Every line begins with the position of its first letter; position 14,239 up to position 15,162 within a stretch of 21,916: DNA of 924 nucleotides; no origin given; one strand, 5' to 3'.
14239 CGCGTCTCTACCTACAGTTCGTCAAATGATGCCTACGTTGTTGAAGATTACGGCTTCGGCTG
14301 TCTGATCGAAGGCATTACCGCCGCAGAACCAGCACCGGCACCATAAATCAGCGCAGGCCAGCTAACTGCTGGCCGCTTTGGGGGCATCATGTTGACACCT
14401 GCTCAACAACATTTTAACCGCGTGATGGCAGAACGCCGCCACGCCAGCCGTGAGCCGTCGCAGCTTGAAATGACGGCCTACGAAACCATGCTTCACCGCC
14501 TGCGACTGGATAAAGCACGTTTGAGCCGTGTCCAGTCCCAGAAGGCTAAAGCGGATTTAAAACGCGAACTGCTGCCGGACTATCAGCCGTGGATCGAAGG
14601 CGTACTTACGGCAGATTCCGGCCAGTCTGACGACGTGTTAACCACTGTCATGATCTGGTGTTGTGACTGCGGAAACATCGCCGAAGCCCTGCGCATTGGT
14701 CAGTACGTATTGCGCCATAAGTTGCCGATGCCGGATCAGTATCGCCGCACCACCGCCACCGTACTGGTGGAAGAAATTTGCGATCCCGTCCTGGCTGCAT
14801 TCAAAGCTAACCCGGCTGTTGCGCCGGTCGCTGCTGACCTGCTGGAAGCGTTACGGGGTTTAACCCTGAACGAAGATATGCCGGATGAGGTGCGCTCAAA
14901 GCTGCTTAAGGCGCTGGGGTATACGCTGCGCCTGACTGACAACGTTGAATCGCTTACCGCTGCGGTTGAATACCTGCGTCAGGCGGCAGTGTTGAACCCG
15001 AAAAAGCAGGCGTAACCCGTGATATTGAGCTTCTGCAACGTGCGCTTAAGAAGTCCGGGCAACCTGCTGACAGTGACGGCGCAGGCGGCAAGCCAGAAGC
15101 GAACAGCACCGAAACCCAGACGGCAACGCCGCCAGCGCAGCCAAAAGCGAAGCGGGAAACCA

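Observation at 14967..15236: Frame break in small-terminase gene M at a dnaX-like heptamer G_AAA_AAG: programmed -1 frameshift, or a 1-nt deletion in an A5 run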

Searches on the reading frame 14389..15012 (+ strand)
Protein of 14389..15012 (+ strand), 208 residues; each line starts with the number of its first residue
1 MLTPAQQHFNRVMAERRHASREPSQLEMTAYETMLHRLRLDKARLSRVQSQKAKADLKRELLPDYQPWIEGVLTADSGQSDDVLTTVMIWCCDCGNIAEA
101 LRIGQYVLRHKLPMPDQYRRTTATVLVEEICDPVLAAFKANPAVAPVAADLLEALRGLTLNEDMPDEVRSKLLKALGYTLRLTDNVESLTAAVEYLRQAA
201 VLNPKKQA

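Call 19: find_encoding_contigs(protein=window:14389-15012:+, flank=3000, max_places=10)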
Protein window:14389-15012:+ (208 aa): 12 contigs read that carry it; 10 places shown.
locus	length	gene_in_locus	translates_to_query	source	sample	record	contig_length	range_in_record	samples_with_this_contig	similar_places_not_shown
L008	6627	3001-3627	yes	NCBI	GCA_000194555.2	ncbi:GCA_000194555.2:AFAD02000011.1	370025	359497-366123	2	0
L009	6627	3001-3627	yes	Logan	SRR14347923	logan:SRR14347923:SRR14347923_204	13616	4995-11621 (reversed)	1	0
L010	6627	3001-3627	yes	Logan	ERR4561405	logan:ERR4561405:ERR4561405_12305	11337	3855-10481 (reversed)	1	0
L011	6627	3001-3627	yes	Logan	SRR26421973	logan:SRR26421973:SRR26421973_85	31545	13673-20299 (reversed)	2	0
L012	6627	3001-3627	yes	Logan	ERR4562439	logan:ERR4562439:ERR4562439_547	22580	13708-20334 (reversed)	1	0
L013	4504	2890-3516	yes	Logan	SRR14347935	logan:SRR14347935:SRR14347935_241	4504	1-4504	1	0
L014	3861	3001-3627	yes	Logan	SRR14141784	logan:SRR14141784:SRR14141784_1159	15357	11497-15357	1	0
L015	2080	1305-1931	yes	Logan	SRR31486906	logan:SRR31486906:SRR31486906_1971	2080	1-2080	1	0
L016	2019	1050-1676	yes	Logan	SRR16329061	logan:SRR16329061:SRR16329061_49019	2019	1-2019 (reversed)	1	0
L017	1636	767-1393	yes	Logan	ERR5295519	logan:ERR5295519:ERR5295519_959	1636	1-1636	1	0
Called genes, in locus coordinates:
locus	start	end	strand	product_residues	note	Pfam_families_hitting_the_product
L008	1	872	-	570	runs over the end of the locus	PF06056:Terminase_5, PF03237:Terminase_6N, PF17289:Terminase_6C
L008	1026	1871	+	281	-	PF05929:Phage_GPO_N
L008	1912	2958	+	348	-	PF05125:Phage_cap_P2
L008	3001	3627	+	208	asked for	PF05944:Phage_term_smal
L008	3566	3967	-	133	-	-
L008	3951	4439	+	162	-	PF05926:Phage_GPL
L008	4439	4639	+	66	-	PF05489:Phage_tail_X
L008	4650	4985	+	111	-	PF05106:Phage_holin_3_1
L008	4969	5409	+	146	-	PF00959:Phage_lysozyme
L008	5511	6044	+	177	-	PF10721:DUF2514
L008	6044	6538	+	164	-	PF06891:P2_Phage_GpR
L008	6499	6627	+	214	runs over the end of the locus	PF05069:Phage_tail_S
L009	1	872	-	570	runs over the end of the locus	PF06056:Terminase_5, PF03237:Terminase_6N, PF17289:Terminase_6C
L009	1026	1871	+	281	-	PF05929:Phage_GPO_N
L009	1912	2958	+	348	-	PF05125:Phage_cap_P2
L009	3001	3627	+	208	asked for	PF05944:Phage_term_smal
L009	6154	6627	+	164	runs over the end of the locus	PF06891:P2_Phage_GpR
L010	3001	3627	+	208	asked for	PF05944:Phage_term_smal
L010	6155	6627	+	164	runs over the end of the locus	PF06891:P2_Phage_GpR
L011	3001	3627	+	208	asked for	PF05944:Phage_term_smal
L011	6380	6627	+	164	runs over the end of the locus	PF06891:P2_Phage_GpR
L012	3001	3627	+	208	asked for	PF05944:Phage_term_smal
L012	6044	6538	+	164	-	PF06891:P2_Phage_GpR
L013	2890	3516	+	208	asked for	PF05944:Phage_term_smal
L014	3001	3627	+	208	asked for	PF05944:Phage_term_smal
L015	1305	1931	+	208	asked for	PF05944:Phage_term_smal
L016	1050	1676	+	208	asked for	PF05944:Phage_term_smal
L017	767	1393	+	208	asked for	PF05944:Phage_term_smal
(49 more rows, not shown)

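Call 20: list_cluster_members(proteins=[window:14389-15012:+, L002:1001-1846:+])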
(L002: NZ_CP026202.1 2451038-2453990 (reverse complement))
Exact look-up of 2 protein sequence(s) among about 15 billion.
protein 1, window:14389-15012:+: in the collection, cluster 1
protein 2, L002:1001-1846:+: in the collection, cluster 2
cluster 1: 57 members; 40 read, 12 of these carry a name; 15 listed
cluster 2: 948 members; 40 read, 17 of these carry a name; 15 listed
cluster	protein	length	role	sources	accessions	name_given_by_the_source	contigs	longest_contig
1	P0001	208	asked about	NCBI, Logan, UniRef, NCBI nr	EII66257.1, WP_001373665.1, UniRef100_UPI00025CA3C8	phage small terminase subunit [Escherichia coli 2.4168] | phage terminase small subunit n=1 Tax=Escherichia coli TaxID=562 RepID=UPI00025CA3C8 | phage terminase small subunit [Escherichia coli]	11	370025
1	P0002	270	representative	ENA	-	-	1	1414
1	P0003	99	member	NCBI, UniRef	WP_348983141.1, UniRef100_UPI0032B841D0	phage terminase small subunit [Escherichia coli] | phage terminase small subunit n=1 Tax=Escherichia coli TaxID=562 RepID=UPI0032B841D0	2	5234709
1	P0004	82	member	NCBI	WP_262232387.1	phage terminase small subunit, partial [Escherichia coli]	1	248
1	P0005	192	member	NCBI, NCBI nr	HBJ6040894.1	TPA: terminase, partial [Escherichia coli] | terminase [Escherichia coli]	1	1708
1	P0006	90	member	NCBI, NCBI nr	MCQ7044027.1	terminase, partial [Escherichia coli] | terminase [Escherichia coli]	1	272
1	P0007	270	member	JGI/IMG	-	hypothetical protein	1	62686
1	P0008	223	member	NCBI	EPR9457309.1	phage terminase small subunit, partial [Escherichia coli]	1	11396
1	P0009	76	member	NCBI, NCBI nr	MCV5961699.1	phage terminase small subunit, partial [Escherichia coli] | phage terminase small subunit [Escherichia coli]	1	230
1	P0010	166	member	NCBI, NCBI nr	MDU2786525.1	MAG: phage terminase small subunit [Enterobacter sp.] | phage terminase small subunit [Enterobacter sp.]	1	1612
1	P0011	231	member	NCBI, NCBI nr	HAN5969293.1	TPA: terminase, partial [Escherichia coli] | terminase [Escherichia coli]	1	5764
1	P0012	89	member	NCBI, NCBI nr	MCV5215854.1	terminase, partial [Escherichia coli] | terminase [Escherichia coli]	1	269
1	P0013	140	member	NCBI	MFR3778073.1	MAG: phage terminase small subunit [Enterobacter sp.]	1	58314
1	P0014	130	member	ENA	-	-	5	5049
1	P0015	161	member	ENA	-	-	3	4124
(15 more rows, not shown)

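Call 36: search_protein_families(library=pfam, proteins=[window:14389-15012:+], max_evalue=0.01)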
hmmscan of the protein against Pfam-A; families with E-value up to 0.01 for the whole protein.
window:14389-15012:+ (208 aa): 1 family
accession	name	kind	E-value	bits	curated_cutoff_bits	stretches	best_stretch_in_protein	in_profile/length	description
PF05944.17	Phage_term_smal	-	8.7e-43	145.9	29.4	1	35-167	1-130/130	Phage small terminase subunit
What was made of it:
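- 14389..15015 (+): Zero-frame part of gene M (small terminase, P2 gpM family), 208 codons plus a premature TAA. PF05944 Phage_term_smal covers aa 35-167, E = 8.7e-43 (call 36).
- On P2 gpM small terminase family (PF05944): 145.9 bits against a cut-off of 29.4, aa 35-167, full profile 1-130 (call 36).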
